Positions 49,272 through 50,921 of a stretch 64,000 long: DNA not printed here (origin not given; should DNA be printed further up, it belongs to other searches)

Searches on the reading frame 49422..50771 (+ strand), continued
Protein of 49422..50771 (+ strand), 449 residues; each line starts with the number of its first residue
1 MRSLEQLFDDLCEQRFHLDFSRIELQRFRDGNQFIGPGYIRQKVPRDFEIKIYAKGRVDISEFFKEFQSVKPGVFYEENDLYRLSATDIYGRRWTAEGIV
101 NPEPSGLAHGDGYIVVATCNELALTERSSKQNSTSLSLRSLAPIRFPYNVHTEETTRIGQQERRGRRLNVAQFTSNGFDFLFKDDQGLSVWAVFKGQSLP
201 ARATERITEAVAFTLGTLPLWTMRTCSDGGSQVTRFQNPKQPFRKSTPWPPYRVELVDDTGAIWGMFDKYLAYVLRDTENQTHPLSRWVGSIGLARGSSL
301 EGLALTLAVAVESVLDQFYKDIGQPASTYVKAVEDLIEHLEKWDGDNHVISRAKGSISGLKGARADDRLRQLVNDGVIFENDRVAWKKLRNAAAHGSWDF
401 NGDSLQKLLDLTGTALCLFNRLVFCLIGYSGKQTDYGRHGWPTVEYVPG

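Call 29: fold_search(model_id=the predicted structure, library=pdb)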
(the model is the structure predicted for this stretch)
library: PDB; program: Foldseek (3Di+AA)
matches with E <= 10: 741; with E <= 0.001: 0
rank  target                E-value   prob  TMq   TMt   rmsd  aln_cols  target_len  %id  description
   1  3kyf                  1.4e-02  0.35  0.13  0.22  17.9       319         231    9  Crystal structure of P4397 complexed with c-di-GMP (released 2010-04-14)
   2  5vx6_A                2.1e-02  0.30  0.12  0.21  15.9       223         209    9  Structure of Bacillus subtilis Inhibitor of motility (MotI/DgrA) (released 2017-11-22)
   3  8yun_B                3.2e-02  0.77  0.15  0.34   7.1       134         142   13  The crystal structure of HNBP001-HCP (released 2025-07-02)
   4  8yun_C                3.4e-02  0.77  0.15  0.34   7.2       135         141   13  The crystal structure of HNBP001-HCP (released 2025-07-02)
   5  5vx6_B                3.8e-02  0.25  0.13  0.23  17.9       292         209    6  Structure of Bacillus subtilis Inhibitor of motility (MotI/DgrA) (released 2017-11-22)
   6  9d93_Md               4.4e-02  0.51  0.14  0.10  15.3       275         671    9  Mycobacteriophage Bxb1 tail tip - Composite map and model (released 2024-09-25)
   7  8yun_G                4.7e-02  0.80  0.15  0.36   6.4       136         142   13  The crystal structure of HNBP001-HCP (released 2025-07-02)
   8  8yun_A                5.5e-02  0.75  0.15  0.36   6.7       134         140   13  The crystal structure of HNBP001-HCP (released 2025-07-02)
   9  5y6f                  6.1e-02  0.28  0.13  0.23  15.6       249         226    8  Crystal structure of YcgR in complex with c-di-GMP from Escherichia coli (released 2018-07-18)
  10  2qck                  6.1e-02  0.12  0.07  0.14  15.7       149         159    9  Crystal structure of flavin reductase domain protein (YP_831077.1) from Arthrobacter sp. FB24 at 1.90 A resolution (released 2007-07-03)
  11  9d93_Mc               6.8e-02  0.38  0.14  0.10  20.2       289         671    9  Mycobacteriophage Bxb1 tail tip - Composite map and model (released 2024-09-25)
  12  4tv4_C                7.6e-02  0.72  0.15  0.35   6.7       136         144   11  Crystal structure of a Putative uncharacterized protein from Burkholderia pseudomallei (released 2014-07-30)
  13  8env_I                7.6e-02  0.54  0.12  0.28  16.6       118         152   12  In situ cryo-EM structure of Pseudomonas phage E217 tail baseplate in C6 map (released 2023-07-26)
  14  9c39_G                8.4e-02  0.85  0.14  0.35  14.3       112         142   14  Bacteriophage Sf14 neck C6 reconstruction (released 2025-02-05)
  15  2ptf_B                9.9e-02  0.35  0.11  0.21  11.8       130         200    8  Crystal structure of protein MTH_863 from Methanobacterium thermoautotrophicum bound to FMN (released 2007-05-15)
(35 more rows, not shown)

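Call 31: search_protein_representatives(alignment_id=A1)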
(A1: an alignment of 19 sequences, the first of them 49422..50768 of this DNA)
Query: 19 sequences, 462 profile positions. Proteins with E-value up to 0.001 (for the whole library): 2488; up to 1e-10: 1952; up to 1e-30: 1120. The best 150 are listed.
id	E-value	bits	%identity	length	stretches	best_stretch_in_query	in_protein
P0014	1.9e-159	547.6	-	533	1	6-458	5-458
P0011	5.9e-154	529.5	-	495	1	5-460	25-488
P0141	3.8e-150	516.9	-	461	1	4-455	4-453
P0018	1.1e-143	495.7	-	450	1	1-445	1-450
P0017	1.1e-143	495.6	-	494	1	5-454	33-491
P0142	1.7e-139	481.8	-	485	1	3-458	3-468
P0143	7.1e-139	479.8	-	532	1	6-455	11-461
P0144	8.9e-135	466.3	-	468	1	5-458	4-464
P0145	3.5e-134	464.3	-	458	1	6-457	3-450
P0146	1.1e-132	459.4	-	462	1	5-456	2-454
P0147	1.7e-131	455.5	-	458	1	8-456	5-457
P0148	1.9e-129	448.7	-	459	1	6-455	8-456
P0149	1.4e-128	445.8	-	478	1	5-455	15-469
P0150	3.9e-128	444.4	-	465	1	5-458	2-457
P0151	2.4e-126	438.5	-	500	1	8-453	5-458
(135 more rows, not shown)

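Call 38: search_protein_families(library=pfam, alignment_id=A3, max_evalue=0.01)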
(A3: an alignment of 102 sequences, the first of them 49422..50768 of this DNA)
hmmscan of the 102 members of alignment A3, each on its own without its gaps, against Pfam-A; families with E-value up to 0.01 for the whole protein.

A. member 1, window:49422-50768:+ (449 aa): 0 families

B. families by the number of members that match (of 102 scanned): 6 families
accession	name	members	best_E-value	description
PF11154.13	DUF2934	8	8.3e-12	Protein of unknown function (DUF2934)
PF18737.6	HEPN_MAE_28990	7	2.4e-05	MAE_28990/MAE_18760-like HEPN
PF18735.6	HEPN_RiboL-PSP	7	5.1e-05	RiboL-PSP-HEPN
PF18739.6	HEPN_Apea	5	0.00047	Apea-like HEPN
PF13643.11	DUF4145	2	0.00092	Domain of unknown function (DUF4145)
PF05235.19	CHAD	1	0.0011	CHAD domain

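Call 39: search_protein_families(library=padloc, alignment_id=A3, max_evalue=0.01)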
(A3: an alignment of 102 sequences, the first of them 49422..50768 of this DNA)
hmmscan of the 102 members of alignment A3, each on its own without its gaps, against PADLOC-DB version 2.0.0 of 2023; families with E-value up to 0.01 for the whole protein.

A. member 1, window:49422-50768:+ (449 aa): 0 families

B. families by the number of members that match (of 102 scanned): 8 families
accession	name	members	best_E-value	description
PDLC01825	CARF2--CARF_HEPN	3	0.0015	-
PDLC03853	LmuA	1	0.00083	-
PDLC03972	TmtA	1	0.00092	-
PDLC00798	Cyclase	1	0.0011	oligonucleotide-cyclase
PDLC04546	PDC-M25B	1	0.0054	-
PDLC01679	Cas13-ApeA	1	0.0067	Cas13-ApeA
PDLC02411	Aga_Helical-REase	1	0.0086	Class II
PDLC00750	Effector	1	0.0094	Endonuclease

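Call 40: search_solved_structures(query=A3, max_evalue=10, show_alignments=3)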
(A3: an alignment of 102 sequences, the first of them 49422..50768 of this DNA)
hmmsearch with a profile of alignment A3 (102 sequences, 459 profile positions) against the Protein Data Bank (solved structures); distinct sequences matched with E-value up to 10: 3.
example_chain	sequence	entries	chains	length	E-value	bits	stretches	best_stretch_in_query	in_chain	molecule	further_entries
6lhf_G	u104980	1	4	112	0.56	11.9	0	36-56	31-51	CD8 alpha chain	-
6lhg_G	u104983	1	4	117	0.63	11.7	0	36-56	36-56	CD8 alpha chain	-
5eb9_A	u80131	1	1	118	0.65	11.7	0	36-56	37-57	CD8 alpha chain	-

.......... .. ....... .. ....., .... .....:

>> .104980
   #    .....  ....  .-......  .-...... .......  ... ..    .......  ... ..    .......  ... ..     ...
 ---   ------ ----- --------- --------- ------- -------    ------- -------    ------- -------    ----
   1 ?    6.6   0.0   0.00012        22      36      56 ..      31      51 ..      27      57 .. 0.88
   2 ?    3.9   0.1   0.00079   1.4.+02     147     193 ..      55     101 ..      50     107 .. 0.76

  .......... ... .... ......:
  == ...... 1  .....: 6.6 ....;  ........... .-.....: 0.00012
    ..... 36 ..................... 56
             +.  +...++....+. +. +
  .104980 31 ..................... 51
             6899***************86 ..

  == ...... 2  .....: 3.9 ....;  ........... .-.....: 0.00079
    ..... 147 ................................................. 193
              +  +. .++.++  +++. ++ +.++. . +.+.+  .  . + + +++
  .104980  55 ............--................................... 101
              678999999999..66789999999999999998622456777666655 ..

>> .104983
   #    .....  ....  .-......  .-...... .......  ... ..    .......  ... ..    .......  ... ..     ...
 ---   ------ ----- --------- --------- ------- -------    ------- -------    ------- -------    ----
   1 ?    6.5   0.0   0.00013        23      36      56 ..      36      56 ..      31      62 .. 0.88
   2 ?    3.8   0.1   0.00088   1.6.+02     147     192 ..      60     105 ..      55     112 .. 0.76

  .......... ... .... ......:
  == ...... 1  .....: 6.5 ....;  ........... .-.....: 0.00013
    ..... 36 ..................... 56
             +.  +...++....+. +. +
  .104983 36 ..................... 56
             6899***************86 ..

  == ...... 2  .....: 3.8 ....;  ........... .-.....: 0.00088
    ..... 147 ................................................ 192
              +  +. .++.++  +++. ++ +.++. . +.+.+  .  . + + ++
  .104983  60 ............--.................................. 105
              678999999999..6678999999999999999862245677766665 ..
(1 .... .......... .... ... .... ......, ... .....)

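Call 52: find_related_loci(query=A4, collection=genome_contigs, flank=10000)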
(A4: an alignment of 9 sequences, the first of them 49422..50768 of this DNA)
Query A4 (449 aa) in genome_contigs; peptide patterns used: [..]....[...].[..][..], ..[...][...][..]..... (x = any residue, [..] = any of these).
92 stretches matched a pattern; 3 encode a relative of the query (tblastn E <= 1e-3); 3 distinct loci.
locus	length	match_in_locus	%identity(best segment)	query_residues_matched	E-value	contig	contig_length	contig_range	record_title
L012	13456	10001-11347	48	2-448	1e-137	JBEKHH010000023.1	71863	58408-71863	MAG: Tepidisphaeraceae bacterium isolate SPRUCE 272 SPRUCE_272_23, whole genome shotgun sequence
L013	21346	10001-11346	45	2-448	4e-113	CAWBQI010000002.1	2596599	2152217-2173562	MAG: uncultured Phycisphaerales bacterium isolate MFD01716.bin.2.116 genome assembly, contig: contig_31094, whole genome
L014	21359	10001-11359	35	6-448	4e-78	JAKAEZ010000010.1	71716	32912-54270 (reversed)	MAG: Planctomycetota bacterium isolate WY1.bin60 NODE_588_length_71716_cov_5.544176, whole genome shotgun sequence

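Call 53: find_related_loci(query=A4, collection=metagenome_contigs, flank=10000)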
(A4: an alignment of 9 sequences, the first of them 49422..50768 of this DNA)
Query A4 (449 aa) in metagenome_contigs; peptide patterns used: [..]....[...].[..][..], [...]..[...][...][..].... (x = any residue, [..] = any of these).
506 stretches matched a pattern; 9 encode a relative of the query (tblastn E <= 1e-3); 9 distinct loci.
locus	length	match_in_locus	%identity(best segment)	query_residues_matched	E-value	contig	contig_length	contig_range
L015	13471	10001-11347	48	2-448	9e-138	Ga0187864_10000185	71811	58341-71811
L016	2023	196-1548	47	1-448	4e-139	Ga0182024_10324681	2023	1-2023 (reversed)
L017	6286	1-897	49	149-446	3e-86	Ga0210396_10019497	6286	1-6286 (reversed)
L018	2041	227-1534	31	8-442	9e-53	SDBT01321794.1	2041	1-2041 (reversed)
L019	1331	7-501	46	283-448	2e-46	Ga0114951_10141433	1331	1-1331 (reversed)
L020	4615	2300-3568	30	25-442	1e-41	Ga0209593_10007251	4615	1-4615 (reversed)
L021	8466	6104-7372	30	25-442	1e-41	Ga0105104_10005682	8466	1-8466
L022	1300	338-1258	26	15-321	7e-26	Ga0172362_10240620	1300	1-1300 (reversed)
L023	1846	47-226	38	263-321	2e-6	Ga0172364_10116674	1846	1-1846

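Call 54: find_related_loci(query=A4, collection=viral_contigs, flank=10000)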
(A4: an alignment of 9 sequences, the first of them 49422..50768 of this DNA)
Query A4 (449 aa) in viral_contigs; peptide patterns used: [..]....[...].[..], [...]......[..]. (x = any residue, [..] = any of these).
13 stretches matched a pattern, but none encodes a relative of the query by tblastn (E <= 1e-3).

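Call 57: search_protein_families(library=pfam, proteins=[L021:212-3436:+, L021:3414-4247:+, L021:4260-4931:+, L021:4928-5647:+, L021:7582-8409:+, L014:11411-12292:-, L014:12463-13434:+, L014:13508-14005:+, L012:8080-8994:+, L013:12472-15054:+], max_evalue=0.001)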
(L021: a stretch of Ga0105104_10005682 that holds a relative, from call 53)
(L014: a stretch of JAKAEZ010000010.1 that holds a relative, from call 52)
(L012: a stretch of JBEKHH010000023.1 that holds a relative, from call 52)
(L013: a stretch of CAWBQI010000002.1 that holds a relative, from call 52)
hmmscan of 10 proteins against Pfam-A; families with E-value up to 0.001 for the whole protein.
L021:212-3436:+ (1074 aa): 5 families
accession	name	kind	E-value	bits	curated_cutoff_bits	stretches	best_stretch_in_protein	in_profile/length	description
PF07669.17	Eco57I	-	2.6e-41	142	25.3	1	477-707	1-171/171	Eco57I restriction-modification methylase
PF02384.22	N6_Mtase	-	3.1e-14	53.4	20.4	1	329-418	4-70/311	N-6 DNA Methylase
PF20473.4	MmeI_Mtase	-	4.2e-12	46.2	27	1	390-535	15-119/259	MmeI, DNA-methyltransferase domain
PF12950.13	TaqI_C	-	3.6e-11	43.8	26.5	1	826-997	1-118/118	TaqI-like C-terminal specificity domain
PF04313.20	HSDR_N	-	3e-08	34.2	25.1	1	26-135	2-194/198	Type I restriction enzyme R protein N terminus (HSDR_N)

L021:3414-4247:+ (277 aa): 0 families

L021:4260-4931:+ (223 aa): 0 families

L021:4928-5647:+ (239 aa): 0 families

L021:7582-8409:+ (275 aa): 1 family
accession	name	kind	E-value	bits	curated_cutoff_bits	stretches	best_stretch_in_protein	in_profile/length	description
PF18735.6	HEPN_RiboL-PSP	-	1.4e-07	32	28.4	1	73-249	4-189/191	RiboL-PSP-HEPN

L014:11411-12292:- (293 aa): 0 families

L014:12463-13434:+ (323 aa): 1 family
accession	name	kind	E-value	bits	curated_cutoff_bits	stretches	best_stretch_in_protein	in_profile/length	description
PF01797.21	Y1_Tnp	-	2.1e-06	28.3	23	1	157-233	40-121/121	Transposase IS200 like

L014:13508-14005:+ (165 aa): 1 family
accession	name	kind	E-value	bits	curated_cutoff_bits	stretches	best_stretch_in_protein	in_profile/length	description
PF13310.11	Virulence_RhuM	-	3.4e-26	92.5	33.7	1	42-114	1-73/252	Virulence protein RhuM family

L012:8080-8994:+ (304 aa): 0 families

L013:12472-15054:+ (860 aa): 2 families
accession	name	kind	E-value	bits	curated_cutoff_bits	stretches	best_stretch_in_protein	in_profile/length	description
PF12951.13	PATR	-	7.7e-06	26.3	27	1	635-659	6-30/30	Passenger-associated-transport-repeat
PF00404.24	Dockerin_1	-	0.00028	21.4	22.9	1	780-823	1-49/57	Dockerin type I domain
